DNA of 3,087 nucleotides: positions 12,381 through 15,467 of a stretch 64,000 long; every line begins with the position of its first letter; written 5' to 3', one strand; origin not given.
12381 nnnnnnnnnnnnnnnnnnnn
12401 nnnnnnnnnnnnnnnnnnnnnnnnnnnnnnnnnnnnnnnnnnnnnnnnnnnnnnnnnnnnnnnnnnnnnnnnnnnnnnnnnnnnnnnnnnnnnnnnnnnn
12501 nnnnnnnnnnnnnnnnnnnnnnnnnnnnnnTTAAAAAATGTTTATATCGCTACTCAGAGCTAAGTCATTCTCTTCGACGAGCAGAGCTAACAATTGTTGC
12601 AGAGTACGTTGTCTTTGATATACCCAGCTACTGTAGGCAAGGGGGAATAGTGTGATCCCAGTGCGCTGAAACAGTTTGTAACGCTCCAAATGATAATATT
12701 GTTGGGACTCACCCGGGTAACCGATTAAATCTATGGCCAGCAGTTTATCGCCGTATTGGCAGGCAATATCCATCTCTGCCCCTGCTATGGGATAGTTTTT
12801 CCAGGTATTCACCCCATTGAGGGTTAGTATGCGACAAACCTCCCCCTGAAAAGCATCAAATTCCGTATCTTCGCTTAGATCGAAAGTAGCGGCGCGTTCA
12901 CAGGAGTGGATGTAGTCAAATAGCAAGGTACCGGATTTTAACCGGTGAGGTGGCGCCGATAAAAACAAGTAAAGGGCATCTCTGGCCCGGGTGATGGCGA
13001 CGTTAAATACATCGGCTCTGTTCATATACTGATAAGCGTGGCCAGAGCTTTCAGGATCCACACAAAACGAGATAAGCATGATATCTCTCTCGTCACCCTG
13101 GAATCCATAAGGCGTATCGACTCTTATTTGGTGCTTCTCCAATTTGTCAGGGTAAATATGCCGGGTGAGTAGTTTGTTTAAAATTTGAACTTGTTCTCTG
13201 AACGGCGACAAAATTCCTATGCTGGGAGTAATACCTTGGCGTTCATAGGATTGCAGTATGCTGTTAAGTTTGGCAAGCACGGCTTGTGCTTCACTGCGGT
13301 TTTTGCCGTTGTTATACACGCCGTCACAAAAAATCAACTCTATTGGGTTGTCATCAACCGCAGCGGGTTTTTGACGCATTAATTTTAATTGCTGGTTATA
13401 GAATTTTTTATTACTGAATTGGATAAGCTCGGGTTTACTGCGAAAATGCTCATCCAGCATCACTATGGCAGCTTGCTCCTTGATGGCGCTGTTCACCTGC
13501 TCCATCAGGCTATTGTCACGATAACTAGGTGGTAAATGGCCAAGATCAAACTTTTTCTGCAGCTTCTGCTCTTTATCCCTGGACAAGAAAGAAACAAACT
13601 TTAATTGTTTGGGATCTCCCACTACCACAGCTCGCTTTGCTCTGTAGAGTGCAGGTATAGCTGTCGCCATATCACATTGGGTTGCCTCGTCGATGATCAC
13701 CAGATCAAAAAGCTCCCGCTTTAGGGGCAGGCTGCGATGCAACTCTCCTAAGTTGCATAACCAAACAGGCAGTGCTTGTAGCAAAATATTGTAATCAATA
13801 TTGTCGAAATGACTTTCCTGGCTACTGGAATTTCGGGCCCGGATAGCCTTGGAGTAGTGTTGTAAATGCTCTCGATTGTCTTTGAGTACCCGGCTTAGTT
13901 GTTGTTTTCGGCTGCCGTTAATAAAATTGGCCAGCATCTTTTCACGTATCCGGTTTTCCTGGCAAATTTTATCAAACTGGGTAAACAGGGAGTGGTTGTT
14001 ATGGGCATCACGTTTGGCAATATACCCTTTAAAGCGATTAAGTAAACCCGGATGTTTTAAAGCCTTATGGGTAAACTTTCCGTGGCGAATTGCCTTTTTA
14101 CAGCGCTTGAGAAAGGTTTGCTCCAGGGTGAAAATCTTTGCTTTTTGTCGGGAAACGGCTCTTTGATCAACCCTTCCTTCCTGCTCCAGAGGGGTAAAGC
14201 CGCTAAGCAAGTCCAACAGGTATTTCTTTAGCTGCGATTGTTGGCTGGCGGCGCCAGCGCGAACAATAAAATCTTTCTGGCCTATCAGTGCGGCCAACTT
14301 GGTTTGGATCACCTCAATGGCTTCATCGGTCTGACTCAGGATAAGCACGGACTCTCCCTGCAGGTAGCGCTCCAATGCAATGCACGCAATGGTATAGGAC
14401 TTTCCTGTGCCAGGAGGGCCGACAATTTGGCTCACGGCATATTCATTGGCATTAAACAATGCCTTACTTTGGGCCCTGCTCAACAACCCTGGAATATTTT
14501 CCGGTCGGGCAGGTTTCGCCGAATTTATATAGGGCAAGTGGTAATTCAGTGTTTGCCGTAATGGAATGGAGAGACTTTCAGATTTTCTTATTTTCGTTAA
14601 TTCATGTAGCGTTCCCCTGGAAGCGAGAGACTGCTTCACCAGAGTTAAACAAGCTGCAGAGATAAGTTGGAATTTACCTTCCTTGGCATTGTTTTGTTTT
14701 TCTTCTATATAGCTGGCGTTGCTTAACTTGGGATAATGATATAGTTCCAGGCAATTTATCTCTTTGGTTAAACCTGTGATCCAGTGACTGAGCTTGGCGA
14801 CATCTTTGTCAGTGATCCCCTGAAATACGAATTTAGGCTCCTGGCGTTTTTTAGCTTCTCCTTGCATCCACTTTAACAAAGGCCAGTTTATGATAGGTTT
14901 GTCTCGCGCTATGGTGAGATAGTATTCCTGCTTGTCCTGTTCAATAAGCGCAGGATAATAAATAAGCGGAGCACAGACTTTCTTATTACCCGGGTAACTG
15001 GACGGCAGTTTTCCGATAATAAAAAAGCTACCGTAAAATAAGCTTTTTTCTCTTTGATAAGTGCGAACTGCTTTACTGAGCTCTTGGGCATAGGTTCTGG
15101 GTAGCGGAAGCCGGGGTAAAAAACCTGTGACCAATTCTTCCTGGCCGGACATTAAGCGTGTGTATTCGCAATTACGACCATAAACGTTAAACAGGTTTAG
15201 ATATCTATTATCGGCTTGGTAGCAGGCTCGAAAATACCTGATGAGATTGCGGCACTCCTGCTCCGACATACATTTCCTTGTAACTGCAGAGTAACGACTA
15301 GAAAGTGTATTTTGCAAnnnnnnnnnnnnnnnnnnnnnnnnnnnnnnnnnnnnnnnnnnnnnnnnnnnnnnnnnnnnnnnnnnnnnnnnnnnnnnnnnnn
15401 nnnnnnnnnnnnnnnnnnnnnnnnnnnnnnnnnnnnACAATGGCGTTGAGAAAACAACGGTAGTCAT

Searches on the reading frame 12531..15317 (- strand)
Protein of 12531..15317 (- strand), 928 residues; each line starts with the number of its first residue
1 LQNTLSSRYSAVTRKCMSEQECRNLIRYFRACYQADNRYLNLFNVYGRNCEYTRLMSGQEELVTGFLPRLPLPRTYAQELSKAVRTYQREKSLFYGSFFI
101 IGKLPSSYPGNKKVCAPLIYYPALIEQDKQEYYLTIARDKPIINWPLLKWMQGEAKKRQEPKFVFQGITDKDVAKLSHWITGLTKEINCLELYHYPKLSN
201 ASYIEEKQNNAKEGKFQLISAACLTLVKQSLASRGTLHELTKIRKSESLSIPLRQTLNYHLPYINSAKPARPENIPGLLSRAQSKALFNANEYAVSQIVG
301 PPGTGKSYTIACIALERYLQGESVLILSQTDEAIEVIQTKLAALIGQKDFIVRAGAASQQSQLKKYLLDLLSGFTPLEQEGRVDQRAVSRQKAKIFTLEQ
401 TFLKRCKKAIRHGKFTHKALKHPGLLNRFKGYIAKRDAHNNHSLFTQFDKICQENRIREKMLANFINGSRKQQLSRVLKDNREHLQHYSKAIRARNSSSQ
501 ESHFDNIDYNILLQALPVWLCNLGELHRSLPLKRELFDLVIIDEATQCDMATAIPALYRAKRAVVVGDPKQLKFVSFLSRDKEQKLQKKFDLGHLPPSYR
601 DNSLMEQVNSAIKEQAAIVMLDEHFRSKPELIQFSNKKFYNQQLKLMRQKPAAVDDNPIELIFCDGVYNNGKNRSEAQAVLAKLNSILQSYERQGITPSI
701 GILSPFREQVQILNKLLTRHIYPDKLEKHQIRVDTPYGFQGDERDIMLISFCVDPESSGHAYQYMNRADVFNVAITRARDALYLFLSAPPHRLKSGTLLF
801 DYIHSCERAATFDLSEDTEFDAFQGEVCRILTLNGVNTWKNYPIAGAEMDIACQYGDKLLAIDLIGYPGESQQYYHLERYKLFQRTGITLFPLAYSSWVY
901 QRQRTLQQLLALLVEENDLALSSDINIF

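Call 23: search_protein_families(library=pfam, proteins=[window:12531-15317:-], max_evalue=1)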
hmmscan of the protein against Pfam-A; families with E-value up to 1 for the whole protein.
window:12531-15317:- (928 aa): 21 families
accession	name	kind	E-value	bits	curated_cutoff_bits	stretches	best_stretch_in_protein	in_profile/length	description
PF13087.12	AAA_12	-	5.4e-25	88.6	27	1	601-784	2-190/195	AAA domain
PF13086.12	AAA_11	-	8.5e-21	75.3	27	1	282-573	5-251/257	AAA domain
PF13604.12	AAA_30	-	6.7e-09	36.2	27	2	279-341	2-66/191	AAA domain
PF13245.12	AAA_19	-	5.3e-08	33.6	25.1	1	283-573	1-130/134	AAA domain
PF01443.25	Viral_helicase1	-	1.1e-07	32.3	21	1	536-577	59-102/228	Viral superfamily 1 RNA helicase core domain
PF18741.7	MTES_1575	-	0.00021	21.7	38.2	1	823-912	1-95/96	REase_MTES_1575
PF02562.22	PhoH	-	0.00022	21.3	27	1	280-325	6-51/205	PhoH-like protein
PF20720.3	nSTAND3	-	0.00093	19.4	27.2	1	289-370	13-94/155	Novel STAND NTPase 3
PF04851.21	ResIII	-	0.0031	17.9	22.5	1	297-350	27-82/164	Type III restriction enzyme, res subunit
PF09848.15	SLFN-g3_helicase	-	0.0097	15.7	24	0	298-344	6-54/354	Schlafen group 3, DNA/RNA helicase domain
PF00004.35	AAA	-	0.013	16.4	21.2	1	298-318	3-23/131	ATPase family associated with various cellular activities (AAA)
PF07728.20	AAA_5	-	0.015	15.7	22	0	583-657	39-108/139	AAA domain (dynein-related subfamily)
PF00270.35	DEAD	-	0.015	15.5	26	1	283-366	4-92/167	DEAD/DEAH box helicase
PF13191.12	AAA_16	-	0.017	16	32.6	1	298-385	29-113/167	AAA ATPase domain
PF13195.11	DUF4011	-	0.018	15.5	22.2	1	109-151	114-158/158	Protein of unknown function (DUF4011)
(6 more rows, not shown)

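Call 39: search_protein_families(library=padloc, proteins=[window:12531-15317:-], max_evalue=0.001)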
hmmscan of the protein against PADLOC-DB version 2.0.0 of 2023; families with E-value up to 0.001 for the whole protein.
window:12531-15317:- (928 aa): 9 families
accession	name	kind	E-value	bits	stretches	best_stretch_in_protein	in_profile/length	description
PDLC03924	MkoC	-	1.2e-43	147.5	1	535-785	669-941/1136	-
PDLC05009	PDC-S37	-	6.1e-40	135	2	536-793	937-1202/1550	-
PDLC03920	MkoA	-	2.5e-37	126.7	1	297-783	635-1071/1112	-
PDLC03921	MkoA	-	2.5e-26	89.7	1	279-783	1027-1562/1607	-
PDLC02194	Hhe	-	2.9e-22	75.8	2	533-785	1377-1635/1911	-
PDLC02895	DpdJ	-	1.6e-09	33.2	1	701-787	372-453/2112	DpdJ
PDLC05035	PDC-S53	-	9.1e-08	28.6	1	294-353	511-566/900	-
PDLC05065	PDC-S68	-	9.8e-06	21.6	0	534-572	701-742/1221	-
PDLC04140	mad8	-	1.3e-05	22.8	1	297-434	31-116/314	mads_8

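Call 75: search_solved_structures(query=window:12531-15317:-, max_evalue=0.001)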
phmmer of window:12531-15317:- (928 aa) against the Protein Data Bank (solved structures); distinct sequences matched with E-value up to 0.001: 18.
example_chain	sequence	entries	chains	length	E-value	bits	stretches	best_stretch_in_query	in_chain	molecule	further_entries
5mzn_A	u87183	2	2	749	9.2e-18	67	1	506-785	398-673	Helicase SEN1,Helicase SEN1 | Helicase SEN1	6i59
8ram_O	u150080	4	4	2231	7.2e-17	64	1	279-785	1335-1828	Helicase SEN1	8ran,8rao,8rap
8ftm_A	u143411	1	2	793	5.2e-16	61.2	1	507-785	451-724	5'-3' RNA helicase-like protein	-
8fth_A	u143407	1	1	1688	5.7e-15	57.8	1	507-785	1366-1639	5'-3' RNA helicase-like protein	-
8ftk_A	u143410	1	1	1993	8.8e-15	57.1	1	507-785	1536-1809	5'-3' RNA helicase-like protein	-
5eaw_A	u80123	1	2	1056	2.8e-14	55.5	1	533-805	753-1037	DNA replication ATP-dependent helicase/nuclease DNA2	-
5eax_A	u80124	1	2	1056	2.8e-14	55.5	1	533-805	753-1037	DNA replication ATP-dependent helicase/nuclease DNA2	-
5ean_A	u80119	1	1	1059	2.8e-14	55.5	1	532-805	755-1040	DNA replication ATP-dependent helicase/nuclease DNA2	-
4b3g_A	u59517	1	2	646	4.1e-10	41.7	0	285-358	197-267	DNA-BINDING PROTEIN SMUBP-2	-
4b3f_X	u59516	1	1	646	4.1e-10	41.7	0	285-358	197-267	DNA-BINDING PROTEIN SMUBP-2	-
8rd3_A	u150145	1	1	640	5.6e-10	41.2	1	537-799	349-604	ATP-dependent helicase NAM7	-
2xzl_A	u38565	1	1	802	1.4e-09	39.9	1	537-799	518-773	ATP-DEPENDENT HELICASE NAM7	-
9qdq_A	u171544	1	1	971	2.8e-09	38.9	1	537-799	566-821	ATP-dependent helicase NAM7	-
2xzo_A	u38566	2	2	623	5e-07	31.5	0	673-784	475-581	REGULATOR OF NONSENSE TRANSCRIPTS 1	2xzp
2gjk_A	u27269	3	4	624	5e-07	31.5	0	673-784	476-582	Regulator of nonsense transcripts 1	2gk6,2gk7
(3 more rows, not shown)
